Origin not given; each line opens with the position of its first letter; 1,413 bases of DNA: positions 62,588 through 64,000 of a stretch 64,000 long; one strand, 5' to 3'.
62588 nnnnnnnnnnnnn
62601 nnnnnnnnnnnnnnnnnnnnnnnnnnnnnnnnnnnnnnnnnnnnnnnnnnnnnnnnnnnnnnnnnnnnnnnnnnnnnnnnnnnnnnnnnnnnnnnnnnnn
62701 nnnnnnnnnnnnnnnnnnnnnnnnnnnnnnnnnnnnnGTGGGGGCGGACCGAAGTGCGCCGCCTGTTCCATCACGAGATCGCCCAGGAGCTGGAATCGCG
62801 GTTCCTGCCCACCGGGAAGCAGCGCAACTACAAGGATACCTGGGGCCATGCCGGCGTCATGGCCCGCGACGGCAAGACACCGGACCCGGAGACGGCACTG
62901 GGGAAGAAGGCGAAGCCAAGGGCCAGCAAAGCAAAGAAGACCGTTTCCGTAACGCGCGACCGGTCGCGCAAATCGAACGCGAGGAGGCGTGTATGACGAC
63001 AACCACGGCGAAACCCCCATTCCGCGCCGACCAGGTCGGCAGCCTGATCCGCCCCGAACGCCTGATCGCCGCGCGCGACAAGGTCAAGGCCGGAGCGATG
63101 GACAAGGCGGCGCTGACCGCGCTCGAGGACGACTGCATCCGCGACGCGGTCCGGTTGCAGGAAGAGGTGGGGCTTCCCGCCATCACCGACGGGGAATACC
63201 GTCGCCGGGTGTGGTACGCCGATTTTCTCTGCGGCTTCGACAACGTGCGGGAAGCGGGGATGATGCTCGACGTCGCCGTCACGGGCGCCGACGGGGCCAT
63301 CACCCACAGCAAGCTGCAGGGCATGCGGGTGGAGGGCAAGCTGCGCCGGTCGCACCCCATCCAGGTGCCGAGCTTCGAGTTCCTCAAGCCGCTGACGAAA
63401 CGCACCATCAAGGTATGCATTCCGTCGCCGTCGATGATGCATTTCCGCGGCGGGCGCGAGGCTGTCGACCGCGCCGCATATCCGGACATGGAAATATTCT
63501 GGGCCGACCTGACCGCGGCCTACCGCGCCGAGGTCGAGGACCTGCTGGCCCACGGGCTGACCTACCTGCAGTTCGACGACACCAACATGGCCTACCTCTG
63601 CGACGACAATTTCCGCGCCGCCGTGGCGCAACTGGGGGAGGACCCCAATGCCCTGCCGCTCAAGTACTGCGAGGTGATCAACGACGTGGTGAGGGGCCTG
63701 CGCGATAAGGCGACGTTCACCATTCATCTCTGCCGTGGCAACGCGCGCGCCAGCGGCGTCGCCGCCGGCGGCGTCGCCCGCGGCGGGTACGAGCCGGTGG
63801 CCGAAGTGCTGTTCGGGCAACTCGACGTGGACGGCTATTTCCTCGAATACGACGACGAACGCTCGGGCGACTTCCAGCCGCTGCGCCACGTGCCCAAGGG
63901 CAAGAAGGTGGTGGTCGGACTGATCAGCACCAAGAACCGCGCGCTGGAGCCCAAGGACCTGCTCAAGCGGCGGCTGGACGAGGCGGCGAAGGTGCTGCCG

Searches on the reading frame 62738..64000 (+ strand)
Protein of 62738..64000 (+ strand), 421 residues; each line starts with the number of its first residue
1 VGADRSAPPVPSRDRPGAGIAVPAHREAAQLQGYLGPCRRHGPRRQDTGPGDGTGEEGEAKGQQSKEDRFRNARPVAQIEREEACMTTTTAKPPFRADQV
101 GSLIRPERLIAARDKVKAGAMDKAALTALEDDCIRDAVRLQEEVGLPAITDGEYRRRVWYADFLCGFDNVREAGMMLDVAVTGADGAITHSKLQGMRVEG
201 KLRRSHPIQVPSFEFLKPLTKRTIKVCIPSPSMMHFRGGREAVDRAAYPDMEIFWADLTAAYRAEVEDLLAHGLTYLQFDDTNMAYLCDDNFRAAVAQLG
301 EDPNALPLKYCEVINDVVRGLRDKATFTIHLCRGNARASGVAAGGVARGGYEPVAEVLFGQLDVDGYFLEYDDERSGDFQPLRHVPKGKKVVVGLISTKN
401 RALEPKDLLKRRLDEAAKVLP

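Call 32: search_protein_families(library=pfam, proteins=[window:62738-64000:+])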
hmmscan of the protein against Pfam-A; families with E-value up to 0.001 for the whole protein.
window:62738-64000:+ (421 aa): 1 family
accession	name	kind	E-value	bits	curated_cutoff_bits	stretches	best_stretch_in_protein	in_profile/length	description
PF01717.24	Meth_synt_2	-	1.6e-06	28.1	21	1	100-301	6-195/324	Cobalamin-independent synthase, Catalytic domain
